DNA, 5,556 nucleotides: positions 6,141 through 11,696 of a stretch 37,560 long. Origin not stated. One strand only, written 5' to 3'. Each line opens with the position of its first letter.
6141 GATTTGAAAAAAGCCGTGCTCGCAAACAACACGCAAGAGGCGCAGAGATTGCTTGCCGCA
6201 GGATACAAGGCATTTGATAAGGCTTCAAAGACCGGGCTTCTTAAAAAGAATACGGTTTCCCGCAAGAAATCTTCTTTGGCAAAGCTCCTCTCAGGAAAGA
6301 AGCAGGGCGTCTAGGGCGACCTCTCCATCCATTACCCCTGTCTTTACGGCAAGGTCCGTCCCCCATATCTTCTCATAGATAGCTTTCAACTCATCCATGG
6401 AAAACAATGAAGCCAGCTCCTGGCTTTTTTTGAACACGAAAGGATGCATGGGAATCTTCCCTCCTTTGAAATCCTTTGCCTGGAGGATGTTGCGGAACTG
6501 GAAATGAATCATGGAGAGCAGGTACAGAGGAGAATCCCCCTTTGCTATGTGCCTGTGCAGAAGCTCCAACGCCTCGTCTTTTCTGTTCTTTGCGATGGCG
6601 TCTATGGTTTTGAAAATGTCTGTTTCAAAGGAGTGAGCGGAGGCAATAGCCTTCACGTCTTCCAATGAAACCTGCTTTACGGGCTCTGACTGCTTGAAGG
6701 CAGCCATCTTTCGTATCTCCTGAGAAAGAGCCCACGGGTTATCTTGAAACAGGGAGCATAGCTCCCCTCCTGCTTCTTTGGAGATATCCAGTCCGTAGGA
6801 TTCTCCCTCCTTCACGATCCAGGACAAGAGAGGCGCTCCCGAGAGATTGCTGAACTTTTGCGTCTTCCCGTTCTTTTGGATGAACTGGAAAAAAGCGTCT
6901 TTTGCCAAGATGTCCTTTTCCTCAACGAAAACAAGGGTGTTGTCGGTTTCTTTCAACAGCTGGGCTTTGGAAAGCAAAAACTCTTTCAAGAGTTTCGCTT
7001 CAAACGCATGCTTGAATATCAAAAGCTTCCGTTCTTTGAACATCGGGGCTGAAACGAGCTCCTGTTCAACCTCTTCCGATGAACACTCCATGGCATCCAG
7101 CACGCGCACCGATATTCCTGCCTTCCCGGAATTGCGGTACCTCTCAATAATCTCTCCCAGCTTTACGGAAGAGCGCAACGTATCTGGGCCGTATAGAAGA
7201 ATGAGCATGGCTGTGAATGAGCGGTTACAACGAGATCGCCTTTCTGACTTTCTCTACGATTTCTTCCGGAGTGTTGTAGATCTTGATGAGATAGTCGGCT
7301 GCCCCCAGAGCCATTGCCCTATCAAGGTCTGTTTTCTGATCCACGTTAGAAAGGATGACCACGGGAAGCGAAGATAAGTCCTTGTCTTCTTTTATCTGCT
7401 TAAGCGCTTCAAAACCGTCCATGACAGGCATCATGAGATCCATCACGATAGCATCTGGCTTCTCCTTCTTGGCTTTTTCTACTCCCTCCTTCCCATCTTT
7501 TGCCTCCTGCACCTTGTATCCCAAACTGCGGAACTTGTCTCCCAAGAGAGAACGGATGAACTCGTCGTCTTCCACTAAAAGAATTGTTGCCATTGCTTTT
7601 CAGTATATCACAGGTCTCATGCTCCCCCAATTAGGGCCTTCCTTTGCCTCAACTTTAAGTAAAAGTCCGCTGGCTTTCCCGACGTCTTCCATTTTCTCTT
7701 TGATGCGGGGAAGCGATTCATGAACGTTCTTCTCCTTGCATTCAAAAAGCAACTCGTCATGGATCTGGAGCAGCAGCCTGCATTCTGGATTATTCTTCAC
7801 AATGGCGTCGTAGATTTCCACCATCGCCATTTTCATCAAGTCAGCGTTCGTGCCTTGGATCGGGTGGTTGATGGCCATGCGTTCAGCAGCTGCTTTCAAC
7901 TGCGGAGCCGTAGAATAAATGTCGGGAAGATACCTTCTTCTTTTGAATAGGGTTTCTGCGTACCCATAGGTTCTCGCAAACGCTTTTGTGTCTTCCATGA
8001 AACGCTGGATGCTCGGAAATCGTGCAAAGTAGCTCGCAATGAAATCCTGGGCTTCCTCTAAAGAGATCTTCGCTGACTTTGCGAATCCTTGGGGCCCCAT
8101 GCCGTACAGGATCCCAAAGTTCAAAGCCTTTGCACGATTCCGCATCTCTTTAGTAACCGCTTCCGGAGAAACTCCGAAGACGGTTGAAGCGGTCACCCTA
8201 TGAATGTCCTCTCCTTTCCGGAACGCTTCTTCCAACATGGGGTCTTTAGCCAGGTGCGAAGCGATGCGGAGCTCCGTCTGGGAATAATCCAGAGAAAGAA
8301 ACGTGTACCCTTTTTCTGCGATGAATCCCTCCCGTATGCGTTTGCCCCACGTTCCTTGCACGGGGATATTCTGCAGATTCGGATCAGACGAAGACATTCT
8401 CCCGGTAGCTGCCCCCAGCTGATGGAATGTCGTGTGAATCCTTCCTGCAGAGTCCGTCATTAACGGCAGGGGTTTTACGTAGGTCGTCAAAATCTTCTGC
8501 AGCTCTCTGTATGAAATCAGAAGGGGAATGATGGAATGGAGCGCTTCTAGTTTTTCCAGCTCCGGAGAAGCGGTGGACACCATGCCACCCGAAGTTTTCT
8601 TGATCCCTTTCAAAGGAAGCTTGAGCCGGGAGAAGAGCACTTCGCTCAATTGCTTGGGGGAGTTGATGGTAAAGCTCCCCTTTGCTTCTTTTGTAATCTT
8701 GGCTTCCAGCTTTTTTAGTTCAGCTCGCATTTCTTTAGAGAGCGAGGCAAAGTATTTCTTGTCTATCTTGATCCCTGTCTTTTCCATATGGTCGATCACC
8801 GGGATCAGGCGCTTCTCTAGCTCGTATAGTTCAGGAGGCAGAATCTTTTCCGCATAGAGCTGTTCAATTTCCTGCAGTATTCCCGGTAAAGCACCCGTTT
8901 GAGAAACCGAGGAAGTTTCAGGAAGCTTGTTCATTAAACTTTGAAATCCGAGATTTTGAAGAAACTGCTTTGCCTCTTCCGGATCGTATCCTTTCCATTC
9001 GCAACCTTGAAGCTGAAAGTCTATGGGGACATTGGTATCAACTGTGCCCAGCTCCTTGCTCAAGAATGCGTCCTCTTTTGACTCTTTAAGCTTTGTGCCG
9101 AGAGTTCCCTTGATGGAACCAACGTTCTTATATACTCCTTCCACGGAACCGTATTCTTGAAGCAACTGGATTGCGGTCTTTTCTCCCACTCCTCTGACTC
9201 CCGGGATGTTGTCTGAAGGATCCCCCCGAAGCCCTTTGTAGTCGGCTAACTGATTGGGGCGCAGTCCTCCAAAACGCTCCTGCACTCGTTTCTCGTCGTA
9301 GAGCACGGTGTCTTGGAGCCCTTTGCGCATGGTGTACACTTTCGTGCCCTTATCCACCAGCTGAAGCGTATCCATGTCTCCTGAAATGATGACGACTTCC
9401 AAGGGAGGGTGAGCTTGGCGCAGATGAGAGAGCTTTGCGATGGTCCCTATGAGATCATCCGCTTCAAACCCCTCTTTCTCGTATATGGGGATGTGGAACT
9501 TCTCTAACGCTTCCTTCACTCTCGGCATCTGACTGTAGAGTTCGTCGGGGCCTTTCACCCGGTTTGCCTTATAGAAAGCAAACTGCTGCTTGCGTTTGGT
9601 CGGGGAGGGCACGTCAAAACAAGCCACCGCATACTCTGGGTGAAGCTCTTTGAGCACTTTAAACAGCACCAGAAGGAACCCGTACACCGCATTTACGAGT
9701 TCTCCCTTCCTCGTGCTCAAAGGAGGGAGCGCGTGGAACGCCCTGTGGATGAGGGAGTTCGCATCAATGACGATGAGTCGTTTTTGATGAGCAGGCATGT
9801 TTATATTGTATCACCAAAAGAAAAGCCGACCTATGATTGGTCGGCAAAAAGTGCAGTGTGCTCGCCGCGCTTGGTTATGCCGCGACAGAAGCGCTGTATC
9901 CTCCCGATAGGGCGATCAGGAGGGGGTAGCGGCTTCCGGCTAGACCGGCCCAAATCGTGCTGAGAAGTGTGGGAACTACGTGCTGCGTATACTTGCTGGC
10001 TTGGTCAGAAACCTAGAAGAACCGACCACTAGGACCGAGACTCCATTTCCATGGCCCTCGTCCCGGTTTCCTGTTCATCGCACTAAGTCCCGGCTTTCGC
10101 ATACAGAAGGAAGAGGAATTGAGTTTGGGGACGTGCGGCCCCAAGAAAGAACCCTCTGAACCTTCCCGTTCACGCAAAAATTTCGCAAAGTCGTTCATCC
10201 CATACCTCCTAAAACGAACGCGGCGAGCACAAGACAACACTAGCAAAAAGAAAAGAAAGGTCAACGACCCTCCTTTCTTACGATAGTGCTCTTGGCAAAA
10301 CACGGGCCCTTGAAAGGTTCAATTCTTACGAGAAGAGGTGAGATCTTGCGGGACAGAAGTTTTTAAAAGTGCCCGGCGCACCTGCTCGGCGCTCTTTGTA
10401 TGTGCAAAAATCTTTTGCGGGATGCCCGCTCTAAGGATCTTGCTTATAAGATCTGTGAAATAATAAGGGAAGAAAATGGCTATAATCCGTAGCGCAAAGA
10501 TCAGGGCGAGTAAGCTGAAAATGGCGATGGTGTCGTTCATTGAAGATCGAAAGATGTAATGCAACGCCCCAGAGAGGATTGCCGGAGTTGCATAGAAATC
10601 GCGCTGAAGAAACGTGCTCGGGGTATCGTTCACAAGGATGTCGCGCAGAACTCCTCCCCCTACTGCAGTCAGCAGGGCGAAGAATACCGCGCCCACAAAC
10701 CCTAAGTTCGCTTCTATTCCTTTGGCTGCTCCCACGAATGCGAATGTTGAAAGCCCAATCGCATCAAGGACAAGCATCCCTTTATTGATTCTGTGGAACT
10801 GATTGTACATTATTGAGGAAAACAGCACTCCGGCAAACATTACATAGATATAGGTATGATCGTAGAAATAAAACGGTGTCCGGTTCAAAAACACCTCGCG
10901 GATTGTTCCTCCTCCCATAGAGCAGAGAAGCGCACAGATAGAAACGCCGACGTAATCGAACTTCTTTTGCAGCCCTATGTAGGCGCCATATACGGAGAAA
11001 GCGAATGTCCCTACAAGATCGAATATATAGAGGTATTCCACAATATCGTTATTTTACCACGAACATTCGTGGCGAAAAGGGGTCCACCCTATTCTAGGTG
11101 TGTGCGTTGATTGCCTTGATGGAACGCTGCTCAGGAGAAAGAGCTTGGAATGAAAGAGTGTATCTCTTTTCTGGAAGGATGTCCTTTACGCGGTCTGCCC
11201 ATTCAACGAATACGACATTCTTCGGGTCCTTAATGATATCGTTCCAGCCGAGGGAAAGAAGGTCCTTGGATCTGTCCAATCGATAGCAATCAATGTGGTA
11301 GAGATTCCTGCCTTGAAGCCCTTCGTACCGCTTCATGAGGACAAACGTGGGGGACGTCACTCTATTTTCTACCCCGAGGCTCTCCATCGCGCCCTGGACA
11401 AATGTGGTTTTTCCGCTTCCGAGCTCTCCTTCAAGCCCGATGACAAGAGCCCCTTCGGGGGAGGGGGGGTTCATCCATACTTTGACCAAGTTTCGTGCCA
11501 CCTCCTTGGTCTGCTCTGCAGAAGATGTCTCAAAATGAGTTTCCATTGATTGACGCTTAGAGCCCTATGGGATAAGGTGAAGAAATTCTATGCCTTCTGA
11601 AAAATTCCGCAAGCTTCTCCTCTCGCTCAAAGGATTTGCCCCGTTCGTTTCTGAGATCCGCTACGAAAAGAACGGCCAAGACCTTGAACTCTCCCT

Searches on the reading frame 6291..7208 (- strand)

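Call 8: search_protein_families(library=pfam, proteins=[window:6291-7208:-], max_evalue=0.01)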
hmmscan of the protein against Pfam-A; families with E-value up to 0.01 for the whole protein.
window:6291-7208:- (305 aa): 1 family
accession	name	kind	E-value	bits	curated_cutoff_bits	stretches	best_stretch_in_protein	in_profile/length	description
PF21694.2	DNA_pol3_delta_C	-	3.4e-20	72.7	27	1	195-304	1-119/121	DNA polymerase III delta subunit, C-terminal domain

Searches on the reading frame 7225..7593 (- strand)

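Call 75: search_protein_families(library=ncbifam, proteins=[window:7225-7593:-], max_evalue=0.001)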
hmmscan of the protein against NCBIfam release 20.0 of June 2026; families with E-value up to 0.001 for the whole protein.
window:7225-7593:- (122 aa): 94 families (the best 25 are shown)
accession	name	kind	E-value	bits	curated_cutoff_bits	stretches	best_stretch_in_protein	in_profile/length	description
NF041733.1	resp_reg_CseB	equivalog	2.6e-22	79.3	350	1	3-117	2-112/228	two-component system response regulator CseB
NF007969.0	PRK10693.1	equivalog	4.6e-22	78.5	329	1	3-116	9-120/337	two-component system response regulator RssB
NF045505.1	RR_RssB_Pseudo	equivalog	5.7e-22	78.3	700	1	2-110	6-112/394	two-component system response regulator RssB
NF007135.0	PRK09581.1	equivalog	7.5e-22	77.8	474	1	1-106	2-107/457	PleD family two-component system response regulator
NF045944.1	ResRegRpaBCyano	equivalog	1.1e-21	77.3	330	1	5-117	1-109/229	response regulator transcription factor RpaB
TIGR02154.1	PhoB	equivalog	1.1e-20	73.9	296.2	1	2-117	3-117/226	phosphate regulon transcriptional regulator PhoB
NF047465.1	hybrid_HK_LvrA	exception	3.6e-20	71.6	1200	1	3-120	469-584/819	hybrid histidine kinase/response regulator LvrA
NF041367.1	CheY_Halo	equivalog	8.9e-20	71.2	200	1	4-117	1-111/114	chemotaxis protein CheY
TIGR01387.1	cztR_silR_copR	subfamily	1.9e-19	70.2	279.2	1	4-119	1-113/218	heavy metal response regulator transcription factor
NF033120.0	vanR_FM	exception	3.9e-19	69.2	460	1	3-117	5-115/231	vancomycin resistance response regulator transcription factor, VanR-F/VanR-M family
NF051850.1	RespRegRprY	equivalog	4.9e-19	68.6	370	1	3-114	6-114/234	response regulator transcription factor RprY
NF040689.1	MtrAB_MtrA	equivalog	8.8e-19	67.7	300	1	4-118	1-111/219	MtrAB system response regulator MtrA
NF007935.0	PRK10651.1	equivalog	1.1e-18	67.3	250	1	2-120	7-124/216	two-component system response regulator NarL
NF008469.0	PRK11361.1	equivalog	2.2e-18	66.2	714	1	2-120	5-120/461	acetoacetate metabolism transcriptional regulator AtoC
NF041866.1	EpsW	equivalog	4.6e-18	65.1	200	1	1-119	5-124/131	exopolysaccharide biosynthesis response regulator EpsW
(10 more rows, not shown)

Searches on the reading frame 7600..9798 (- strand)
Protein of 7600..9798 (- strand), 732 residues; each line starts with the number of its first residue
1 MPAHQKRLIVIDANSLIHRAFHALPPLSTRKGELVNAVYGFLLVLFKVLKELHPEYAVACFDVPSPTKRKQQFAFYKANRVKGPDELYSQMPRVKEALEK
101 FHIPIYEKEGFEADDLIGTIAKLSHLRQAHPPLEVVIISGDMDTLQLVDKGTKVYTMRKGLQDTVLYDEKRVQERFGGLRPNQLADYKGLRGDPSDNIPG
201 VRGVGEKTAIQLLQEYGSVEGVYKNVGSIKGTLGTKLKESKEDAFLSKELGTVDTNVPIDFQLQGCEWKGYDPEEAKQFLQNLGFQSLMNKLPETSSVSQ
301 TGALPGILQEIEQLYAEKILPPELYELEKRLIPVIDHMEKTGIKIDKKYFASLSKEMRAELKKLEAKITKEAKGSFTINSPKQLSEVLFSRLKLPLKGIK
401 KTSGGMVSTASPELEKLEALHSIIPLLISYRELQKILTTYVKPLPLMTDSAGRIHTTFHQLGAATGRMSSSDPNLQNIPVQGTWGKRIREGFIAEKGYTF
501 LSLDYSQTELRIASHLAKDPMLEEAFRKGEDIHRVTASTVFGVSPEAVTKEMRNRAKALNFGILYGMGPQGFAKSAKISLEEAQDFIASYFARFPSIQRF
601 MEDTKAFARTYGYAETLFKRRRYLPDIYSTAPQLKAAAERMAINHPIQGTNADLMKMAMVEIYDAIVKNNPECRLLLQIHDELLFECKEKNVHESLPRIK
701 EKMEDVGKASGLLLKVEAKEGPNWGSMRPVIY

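Call 8: search_protein_families(library=pfam, proteins=[window:7600-9798:-], max_evalue=0.01)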
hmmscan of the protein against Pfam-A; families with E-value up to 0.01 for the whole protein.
window:7600-9798:- (732 aa): 3 families
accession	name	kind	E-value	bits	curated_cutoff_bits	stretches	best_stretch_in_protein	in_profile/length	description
PF00476.26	DNA_pol_A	-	2.3e-139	465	34.3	1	348-725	2-380/381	DNA polymerase family A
PF02739.22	5_3_exonuc_N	-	8.4e-50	169.1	34.3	1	7-177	1-164/164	5'-3' exonuclease, N-terminal resolvase-like domain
PF01367.25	5_3_exonuc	-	7.4e-33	113.4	40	1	180-273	2-96/97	5'-3' exonuclease, C-terminal SAM fold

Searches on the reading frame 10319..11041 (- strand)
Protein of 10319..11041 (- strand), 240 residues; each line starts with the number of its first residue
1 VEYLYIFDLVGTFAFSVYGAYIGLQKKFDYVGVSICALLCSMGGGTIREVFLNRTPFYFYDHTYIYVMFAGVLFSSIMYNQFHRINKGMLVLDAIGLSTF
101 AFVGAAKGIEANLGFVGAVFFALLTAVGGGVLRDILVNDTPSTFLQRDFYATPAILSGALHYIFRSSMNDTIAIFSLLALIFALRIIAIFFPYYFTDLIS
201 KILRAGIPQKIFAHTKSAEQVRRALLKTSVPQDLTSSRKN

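Call 8: search_protein_families(library=pfam, proteins=[window:10319-11041:-], max_evalue=0.01)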
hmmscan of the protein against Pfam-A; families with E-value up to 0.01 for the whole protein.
window:10319-11041:- (240 aa): 1 family
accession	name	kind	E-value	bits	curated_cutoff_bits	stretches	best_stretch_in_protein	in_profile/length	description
PF03458.18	Gly_transporter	-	6.8e-42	141.7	23.5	2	91-165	2-77/78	Glycine transporter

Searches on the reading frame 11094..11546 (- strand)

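Call 75: search_protein_families(library=ncbifam, proteins=[window:11094-11546:-], max_evalue=0.001)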
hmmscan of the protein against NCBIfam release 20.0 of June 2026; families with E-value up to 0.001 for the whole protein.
window:11094-11546:- (150 aa): 2 families
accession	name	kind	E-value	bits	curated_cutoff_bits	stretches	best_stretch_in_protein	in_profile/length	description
TIGR00150.1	T6A_YjeE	equivalog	2.9e-28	98.4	60.1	1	23-143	18-129/135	tRNA (adenosine(37)-N6)-threonylcarbamoyltransferase complex ATPase subunit type 1 TsaE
NF007931.0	PRK10646.1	equivalog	6.5e-19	68.4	246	1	31-140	26-135/153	tRNA (adenosine(37)-N6)-threonylcarbamoyltransferase complex ATPase subunit type 1 TsaE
